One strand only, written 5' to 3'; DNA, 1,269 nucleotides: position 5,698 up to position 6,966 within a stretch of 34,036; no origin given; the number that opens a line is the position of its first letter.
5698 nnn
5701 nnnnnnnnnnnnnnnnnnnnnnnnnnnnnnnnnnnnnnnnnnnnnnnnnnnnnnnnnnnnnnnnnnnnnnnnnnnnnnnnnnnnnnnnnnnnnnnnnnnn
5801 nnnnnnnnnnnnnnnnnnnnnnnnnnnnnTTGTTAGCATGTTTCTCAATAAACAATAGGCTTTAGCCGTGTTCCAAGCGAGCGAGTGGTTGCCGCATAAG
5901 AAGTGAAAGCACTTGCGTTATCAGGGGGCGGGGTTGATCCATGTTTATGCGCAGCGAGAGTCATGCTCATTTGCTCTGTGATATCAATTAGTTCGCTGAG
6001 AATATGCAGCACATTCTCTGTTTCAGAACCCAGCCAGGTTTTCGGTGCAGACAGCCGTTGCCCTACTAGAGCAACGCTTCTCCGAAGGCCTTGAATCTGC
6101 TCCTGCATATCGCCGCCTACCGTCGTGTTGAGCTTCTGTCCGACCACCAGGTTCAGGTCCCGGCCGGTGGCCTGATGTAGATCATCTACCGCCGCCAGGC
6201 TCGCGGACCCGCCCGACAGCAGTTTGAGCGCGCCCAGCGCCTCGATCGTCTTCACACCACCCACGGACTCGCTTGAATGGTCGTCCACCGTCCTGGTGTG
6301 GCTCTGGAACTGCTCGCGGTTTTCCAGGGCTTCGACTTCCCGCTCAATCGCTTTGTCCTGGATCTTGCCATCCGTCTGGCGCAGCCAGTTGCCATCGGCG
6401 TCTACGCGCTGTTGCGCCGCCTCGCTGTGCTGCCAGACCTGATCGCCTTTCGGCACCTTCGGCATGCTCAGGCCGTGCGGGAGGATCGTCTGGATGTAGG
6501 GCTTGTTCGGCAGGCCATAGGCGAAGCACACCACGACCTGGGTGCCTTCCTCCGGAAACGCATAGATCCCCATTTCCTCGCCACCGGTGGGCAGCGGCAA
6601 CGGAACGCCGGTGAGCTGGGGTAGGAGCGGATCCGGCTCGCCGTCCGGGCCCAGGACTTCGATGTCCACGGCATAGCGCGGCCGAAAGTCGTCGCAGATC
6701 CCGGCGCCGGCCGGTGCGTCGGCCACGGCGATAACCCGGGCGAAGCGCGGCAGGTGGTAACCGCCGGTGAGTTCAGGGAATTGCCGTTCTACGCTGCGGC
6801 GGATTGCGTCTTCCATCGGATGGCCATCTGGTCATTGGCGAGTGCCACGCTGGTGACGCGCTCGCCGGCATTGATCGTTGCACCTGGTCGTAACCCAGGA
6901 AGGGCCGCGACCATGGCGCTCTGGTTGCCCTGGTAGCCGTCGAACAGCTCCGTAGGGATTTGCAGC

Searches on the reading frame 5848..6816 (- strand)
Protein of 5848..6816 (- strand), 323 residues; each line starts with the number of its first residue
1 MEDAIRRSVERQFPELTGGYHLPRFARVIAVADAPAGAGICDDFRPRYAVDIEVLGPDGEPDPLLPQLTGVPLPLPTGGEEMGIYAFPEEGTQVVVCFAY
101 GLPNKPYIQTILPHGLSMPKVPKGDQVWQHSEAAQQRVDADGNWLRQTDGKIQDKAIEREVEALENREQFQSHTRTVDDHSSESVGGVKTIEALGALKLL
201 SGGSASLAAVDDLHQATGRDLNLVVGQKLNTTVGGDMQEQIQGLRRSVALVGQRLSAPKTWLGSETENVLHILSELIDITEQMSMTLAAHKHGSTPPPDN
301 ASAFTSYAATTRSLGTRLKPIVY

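Call 68: search_protein_families(library=pfam, proteins=[window:5848-6816:-], max_evalue=0.001)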
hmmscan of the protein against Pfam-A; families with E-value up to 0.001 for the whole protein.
window:5848-6816:- (323 aa): 1 family
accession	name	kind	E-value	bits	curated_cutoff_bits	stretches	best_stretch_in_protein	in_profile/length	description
PF04717.18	Phage_base_V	-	3.8e-05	24.4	23.8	1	75-109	37-71/75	Type VI secretion system/phage-baseplate injector OB domain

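Call 102: find_related_loci(query=window:5848-6816:-, collection=viral_contigs, flank=6000)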
Query window:5848-6816:- (323 aa) in viral_contigs; peptide patterns used: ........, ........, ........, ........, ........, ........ (x = any residue, [..] = any of these).
443 stretches matched a pattern; 442 encode a relative of the query (tblastn E <= 1e-3); the best 80 are kept; 80 distinct loci.
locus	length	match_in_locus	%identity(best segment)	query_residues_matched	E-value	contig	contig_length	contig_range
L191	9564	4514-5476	88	1-321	0e+0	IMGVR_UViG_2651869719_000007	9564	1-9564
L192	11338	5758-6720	83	1-321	0e+0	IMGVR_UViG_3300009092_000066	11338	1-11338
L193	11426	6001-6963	85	1-319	0e+0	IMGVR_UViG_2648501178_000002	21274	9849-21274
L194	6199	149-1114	86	1-322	0e+0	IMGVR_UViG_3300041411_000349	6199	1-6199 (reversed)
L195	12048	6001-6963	83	1-321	0e+0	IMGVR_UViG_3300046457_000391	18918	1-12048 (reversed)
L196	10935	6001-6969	82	1-323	0e+0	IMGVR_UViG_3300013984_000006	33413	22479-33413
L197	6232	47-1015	83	1-321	0e+0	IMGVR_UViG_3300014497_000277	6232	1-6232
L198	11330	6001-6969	83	1-321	0e+0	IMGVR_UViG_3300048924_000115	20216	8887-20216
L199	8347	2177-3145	82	1-321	0e+0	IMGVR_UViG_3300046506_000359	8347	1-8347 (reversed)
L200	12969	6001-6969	83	1-321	0e+0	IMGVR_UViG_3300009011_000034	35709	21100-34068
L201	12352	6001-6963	83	1-321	0e+0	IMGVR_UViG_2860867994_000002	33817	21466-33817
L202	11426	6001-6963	83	1-321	0e+0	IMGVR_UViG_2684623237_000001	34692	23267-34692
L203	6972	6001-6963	83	1-321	0e+0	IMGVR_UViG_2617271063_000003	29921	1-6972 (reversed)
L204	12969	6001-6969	82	1-321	0e+0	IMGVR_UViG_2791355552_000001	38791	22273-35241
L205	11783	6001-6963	83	1-321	0e+0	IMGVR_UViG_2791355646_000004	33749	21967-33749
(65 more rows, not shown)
